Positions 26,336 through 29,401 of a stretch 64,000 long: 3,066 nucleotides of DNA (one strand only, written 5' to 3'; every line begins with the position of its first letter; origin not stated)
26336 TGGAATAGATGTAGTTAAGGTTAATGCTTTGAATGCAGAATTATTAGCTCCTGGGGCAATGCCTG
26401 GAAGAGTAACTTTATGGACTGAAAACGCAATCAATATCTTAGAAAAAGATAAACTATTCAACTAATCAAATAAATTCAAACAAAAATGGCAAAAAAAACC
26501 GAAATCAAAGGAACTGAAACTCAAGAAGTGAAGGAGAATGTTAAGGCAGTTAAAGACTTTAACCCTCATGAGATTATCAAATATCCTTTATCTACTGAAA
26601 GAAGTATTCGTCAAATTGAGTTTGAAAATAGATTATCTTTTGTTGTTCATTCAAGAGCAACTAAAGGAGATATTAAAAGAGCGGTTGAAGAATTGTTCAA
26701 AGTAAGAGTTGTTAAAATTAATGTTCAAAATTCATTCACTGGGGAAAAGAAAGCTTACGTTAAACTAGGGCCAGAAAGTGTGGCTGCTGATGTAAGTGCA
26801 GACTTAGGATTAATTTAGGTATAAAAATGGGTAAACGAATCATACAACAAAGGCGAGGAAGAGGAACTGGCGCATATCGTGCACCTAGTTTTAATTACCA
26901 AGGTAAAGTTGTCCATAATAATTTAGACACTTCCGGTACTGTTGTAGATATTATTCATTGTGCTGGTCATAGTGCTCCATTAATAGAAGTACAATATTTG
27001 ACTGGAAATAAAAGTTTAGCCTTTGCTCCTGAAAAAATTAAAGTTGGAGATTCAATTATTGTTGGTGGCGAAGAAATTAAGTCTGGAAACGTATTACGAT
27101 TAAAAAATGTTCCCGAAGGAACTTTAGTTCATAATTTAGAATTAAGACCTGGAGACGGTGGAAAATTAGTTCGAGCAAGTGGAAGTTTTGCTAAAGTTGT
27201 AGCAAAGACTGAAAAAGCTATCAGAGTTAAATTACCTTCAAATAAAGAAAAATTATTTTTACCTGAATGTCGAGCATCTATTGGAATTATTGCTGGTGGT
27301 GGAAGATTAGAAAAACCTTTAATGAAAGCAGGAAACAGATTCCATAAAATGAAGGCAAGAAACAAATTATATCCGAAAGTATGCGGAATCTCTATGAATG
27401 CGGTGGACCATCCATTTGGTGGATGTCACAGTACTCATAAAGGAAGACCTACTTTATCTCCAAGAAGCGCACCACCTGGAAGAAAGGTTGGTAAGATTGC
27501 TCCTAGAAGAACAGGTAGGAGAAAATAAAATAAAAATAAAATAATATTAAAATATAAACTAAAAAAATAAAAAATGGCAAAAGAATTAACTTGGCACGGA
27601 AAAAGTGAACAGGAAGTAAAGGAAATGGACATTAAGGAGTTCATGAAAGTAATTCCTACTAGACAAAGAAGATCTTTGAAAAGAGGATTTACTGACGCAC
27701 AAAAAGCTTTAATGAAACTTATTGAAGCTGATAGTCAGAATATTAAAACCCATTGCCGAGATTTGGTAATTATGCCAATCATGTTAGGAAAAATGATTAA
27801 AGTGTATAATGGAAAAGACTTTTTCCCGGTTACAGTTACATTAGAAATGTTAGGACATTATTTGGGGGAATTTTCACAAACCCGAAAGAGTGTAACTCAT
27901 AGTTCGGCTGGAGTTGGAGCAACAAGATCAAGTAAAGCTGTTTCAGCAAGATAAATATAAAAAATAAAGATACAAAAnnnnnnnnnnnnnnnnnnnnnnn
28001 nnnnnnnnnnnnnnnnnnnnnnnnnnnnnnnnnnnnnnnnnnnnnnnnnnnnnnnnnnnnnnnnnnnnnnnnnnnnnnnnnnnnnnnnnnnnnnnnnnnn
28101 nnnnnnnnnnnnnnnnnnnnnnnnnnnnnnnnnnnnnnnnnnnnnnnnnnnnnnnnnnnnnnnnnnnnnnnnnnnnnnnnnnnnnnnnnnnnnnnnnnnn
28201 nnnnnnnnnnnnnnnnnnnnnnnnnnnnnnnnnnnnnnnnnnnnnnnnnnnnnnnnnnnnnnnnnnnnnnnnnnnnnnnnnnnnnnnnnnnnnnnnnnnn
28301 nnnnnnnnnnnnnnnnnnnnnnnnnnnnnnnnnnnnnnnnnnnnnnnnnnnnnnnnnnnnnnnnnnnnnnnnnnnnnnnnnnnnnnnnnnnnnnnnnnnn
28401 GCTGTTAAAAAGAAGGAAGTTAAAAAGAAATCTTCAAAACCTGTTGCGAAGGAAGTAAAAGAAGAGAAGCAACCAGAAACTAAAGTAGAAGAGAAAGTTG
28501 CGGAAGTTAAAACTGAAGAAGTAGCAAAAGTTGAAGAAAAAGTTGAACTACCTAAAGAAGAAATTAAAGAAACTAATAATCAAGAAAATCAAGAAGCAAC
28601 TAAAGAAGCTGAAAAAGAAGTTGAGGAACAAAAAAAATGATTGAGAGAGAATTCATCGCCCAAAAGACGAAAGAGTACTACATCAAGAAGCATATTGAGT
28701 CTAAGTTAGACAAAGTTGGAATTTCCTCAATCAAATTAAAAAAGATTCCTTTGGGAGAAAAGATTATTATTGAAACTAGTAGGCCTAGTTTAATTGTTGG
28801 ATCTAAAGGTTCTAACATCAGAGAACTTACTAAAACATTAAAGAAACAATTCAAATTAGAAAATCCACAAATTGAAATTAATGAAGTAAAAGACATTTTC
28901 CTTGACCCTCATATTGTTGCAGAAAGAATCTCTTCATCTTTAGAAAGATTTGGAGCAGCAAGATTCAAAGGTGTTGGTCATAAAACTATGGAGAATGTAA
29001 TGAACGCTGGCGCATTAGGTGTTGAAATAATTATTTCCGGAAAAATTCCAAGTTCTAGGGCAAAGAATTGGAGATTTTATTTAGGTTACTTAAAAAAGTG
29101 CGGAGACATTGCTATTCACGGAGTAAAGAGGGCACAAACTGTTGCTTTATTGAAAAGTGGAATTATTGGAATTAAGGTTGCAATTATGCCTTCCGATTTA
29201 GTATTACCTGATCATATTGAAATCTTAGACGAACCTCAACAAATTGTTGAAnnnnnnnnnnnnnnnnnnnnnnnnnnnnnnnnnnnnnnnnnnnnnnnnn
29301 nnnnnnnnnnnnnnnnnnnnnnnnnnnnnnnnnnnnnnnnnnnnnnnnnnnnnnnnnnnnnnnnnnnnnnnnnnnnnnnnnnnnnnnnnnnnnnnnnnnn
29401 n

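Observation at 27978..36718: Systematic K/E-rich low-complexity extensions on ribosomal proteins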

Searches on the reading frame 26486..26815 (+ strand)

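Call 6: search_protein_families(library=pfam, proteins=[window:26486-26815:+], max_evalue=0.001)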
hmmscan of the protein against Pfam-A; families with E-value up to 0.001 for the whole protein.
window:26486-26815:+ (110 aa): 1 family
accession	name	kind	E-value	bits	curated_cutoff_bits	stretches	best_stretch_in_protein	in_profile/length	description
PF00276.25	Ribosomal_L23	-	2.2e-14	54.1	30.8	1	29-89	1-60/86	Ribosomal protein L23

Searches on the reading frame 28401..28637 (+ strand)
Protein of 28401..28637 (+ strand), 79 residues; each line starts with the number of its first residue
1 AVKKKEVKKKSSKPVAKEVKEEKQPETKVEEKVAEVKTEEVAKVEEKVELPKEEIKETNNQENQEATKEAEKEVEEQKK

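Call 45: search_protein_families(library=pfam, proteins=[window:28401-28637:+], max_evalue=1)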
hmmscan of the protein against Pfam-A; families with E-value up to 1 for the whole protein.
seq(79 aa): 1 family
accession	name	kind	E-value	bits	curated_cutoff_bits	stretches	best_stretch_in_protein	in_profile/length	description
PF09057.15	Smac_DIABLO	-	0.55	10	25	1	15-65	179-228/237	Second Mitochondria-derived Activator of Caspases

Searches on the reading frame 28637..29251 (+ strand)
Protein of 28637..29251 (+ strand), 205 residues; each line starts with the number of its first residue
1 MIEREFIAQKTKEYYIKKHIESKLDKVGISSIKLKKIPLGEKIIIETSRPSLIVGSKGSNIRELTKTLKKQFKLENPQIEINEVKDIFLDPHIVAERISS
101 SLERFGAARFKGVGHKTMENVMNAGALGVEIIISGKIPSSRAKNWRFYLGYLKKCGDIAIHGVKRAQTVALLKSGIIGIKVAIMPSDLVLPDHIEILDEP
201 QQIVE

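Call 17: find_related_loci(query=A1, collection=genome_contigs, flank=10000)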
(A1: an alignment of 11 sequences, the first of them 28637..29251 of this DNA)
Query A1 (205 aa) in genome_contigs; peptide patterns used: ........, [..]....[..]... (x = any residue, [..] = any of these).
489 stretches matched a pattern; 480 encode a relative of the query (tblastn E <= 1e-3); the best 80 are kept; 80 distinct loci.
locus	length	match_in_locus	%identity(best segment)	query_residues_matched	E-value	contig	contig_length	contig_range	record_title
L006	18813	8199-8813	82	1-205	6e-115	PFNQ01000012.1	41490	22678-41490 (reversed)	MAG: Candidatus Woesearchaeota archaeon CG_4_10_14_0_2_um_filter_33_13 CG_4_10_14_0.2_scaffold_219_c, whole genome shotg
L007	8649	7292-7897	84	1-202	1e-114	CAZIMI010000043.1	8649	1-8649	MAG TPA_asm: uncultured Methanosarcinales archaeon isolate SRP077602_co6_348 genome assembly, contig: NODE_12326_length_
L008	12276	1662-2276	81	1-205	2e-112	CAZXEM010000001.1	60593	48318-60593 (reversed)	MAG TPA_asm: uncultured Methanosarcinales archaeon isolate binchicken_co28_250 genome assembly, contig: NODE_356_length_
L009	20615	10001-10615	80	1-205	3e-111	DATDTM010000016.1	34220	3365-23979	MAG TPA_asm: Candidatus Nanoarchaeia archaeon isolate SMAG_U8031 k141_198279, whole genome shotgun sequence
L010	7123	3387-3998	81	1-204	8e-111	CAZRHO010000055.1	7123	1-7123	MAG TPA_asm: uncultured Methanosarcinales archaeon isolate binchicken_co141_112 genome assembly, contig: NODE_37546_leng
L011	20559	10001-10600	81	1-200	5e-110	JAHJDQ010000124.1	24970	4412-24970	MAG: Nanoarchaeota archaeon isolate Modern_marine.mb.67 Modern_marine.mb.67_k141_1517943, whole genome shotgun sequence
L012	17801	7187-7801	76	1-205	2e-109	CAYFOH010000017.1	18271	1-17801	MAG TPA_asm: uncultured Methanosarcinales archaeon isolate ERP019367_co1_29 genome assembly, contig: NODE_2516_length_18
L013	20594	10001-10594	81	1-198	3e-109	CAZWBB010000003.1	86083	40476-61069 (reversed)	MAG TPA_asm: uncultured Methanosarcinales archaeon isolate SRP077602_co2_374 genome assembly, contig: NODE_372_length_86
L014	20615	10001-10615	79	1-205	3e-108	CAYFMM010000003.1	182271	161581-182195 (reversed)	MAG TPA_asm: uncultured Methanosarcinales archaeon isolate ERP019367_co1_44 genome assembly, contig: NODE_107_length_182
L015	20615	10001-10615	78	1-205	5e-108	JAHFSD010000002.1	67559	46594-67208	MAG: archaeon isolate nzgw59 NODE_197_length_67560_cov_3.903542, whole genome shotgun sequence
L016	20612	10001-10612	78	1-204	1e-107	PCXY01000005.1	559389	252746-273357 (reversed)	MAG: Candidatus Woesearchaeota archaeon CG10_big_fil_rev_8_21_14_0_10_45_16 CG10_8_21_14_0.10_scaffold_1_c, whole genome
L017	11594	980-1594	78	1-205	2e-107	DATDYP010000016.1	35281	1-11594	MAG TPA_asm: Candidatus Nanoarchaeia archaeon isolate SMAG_U8168 k141_562415, whole genome shotgun sequence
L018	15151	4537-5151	77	1-205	4e-107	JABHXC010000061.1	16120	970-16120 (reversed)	MAG: Candidatus Woesearchaeota archaeon isolate SI047_bin27 k141_1107803, whole genome shotgun sequence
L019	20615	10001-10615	77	1-205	4e-107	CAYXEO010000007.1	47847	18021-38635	MAG TPA_asm: uncultured Methanosarcinales archaeon isolate SRP077602_co6_159 genome assembly, contig: NODE_1174_length_4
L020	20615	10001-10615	79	1-205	1e-106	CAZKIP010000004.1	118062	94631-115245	MAG TPA_asm: uncultured Methanosarcinales archaeon isolate SRP200020_co5_333 genome assembly, contig: NODE_193_length_11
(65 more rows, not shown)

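Call 31: search_protein_representatives(protein=window:28637-29251:+)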
Query: 205 residues. Proteins with E-value up to 0.001 (for the whole library): 1718; up to 1e-10: 547; up to 1e-30: 130. The best 150 are listed.
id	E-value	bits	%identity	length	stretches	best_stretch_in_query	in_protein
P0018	8.5e-106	368.0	83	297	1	1-205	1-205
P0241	3.6e-71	255.0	63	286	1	1-201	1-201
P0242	1.2e-69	250.0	57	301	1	1-202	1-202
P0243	1.7e-67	243.1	57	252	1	1-198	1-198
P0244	1.8e-65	236.4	57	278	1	1-195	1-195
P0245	5.0e-64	231.7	54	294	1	1-196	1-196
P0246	1.2e-61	223.9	52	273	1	1-199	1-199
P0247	7.0e-60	218.2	52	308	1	1-201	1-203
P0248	6.8e-59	215.0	50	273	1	1-196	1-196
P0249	1.2e-58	214.2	53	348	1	1-205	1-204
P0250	3.1e-58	212.8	53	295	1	1-204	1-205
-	8.0e-56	205.0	45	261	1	1-203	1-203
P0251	7.7e-55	201.8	51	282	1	1-196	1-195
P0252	3.0e-54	199.8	50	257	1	1-205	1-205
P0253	4.2e-54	199.4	51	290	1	1-199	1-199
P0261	9.2e-52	191.7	48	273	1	1-198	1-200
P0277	2.9e-44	167.3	45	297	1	1-198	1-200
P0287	4.5e-41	156.9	41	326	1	2-198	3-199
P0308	1.9e-35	138.5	39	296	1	2-195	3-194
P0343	9.5e-33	129.7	38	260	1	3-186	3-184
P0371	1.3e-30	122.7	35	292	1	2-187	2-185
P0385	2.0e-29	118.9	37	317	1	1-194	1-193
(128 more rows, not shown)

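Call 34: list_cluster_members(proteins=[P0241, P0244, P0251, P0261, P0277, P0287, P0308, P0343, P0371, P0385])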
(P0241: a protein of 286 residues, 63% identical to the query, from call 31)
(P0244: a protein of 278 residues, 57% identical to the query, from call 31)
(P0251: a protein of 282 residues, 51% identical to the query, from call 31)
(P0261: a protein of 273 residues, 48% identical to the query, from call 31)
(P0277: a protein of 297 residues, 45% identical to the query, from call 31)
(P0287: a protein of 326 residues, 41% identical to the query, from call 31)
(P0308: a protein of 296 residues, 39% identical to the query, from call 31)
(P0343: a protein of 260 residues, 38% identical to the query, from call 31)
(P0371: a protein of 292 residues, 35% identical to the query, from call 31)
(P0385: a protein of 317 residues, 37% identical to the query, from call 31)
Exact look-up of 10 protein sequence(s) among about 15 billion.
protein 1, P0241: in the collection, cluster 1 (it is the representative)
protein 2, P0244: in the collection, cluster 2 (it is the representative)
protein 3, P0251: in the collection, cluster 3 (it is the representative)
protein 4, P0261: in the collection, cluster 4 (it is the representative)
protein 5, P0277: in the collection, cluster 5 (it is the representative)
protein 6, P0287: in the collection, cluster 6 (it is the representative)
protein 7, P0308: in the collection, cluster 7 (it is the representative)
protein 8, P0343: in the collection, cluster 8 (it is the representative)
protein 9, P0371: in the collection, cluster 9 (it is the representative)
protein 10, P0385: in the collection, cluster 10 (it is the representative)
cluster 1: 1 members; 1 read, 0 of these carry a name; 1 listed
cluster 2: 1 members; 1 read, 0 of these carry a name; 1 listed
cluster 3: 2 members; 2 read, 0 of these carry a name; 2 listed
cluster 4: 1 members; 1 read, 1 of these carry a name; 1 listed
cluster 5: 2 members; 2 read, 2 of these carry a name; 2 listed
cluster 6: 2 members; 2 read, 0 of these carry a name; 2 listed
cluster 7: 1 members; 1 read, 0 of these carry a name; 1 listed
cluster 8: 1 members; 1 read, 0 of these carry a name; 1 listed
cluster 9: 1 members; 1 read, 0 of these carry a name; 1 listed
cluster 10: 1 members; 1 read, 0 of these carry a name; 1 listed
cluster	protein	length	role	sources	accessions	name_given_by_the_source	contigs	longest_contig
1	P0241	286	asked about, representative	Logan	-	-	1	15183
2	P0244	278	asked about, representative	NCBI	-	-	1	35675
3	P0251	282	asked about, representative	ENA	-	-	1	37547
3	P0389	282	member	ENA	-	-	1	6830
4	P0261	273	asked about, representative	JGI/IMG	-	small subunit ribosomal protein S3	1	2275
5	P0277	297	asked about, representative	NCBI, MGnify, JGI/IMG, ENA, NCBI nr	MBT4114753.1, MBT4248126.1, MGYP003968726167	30S ribosomal protein S3 [Candidatus Woesearchaeota archaeon] | CR=1 FL=1 | small subunit ribosomal protein S3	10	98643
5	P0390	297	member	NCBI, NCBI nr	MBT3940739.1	30S ribosomal protein S3 [Candidatus Woesearchaeota archaeon]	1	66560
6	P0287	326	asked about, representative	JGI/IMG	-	-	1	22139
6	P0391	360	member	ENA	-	-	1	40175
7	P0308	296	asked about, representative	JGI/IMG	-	-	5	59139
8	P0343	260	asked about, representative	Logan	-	-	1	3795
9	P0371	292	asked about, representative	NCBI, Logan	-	-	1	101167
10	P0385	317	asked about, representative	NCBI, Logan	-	-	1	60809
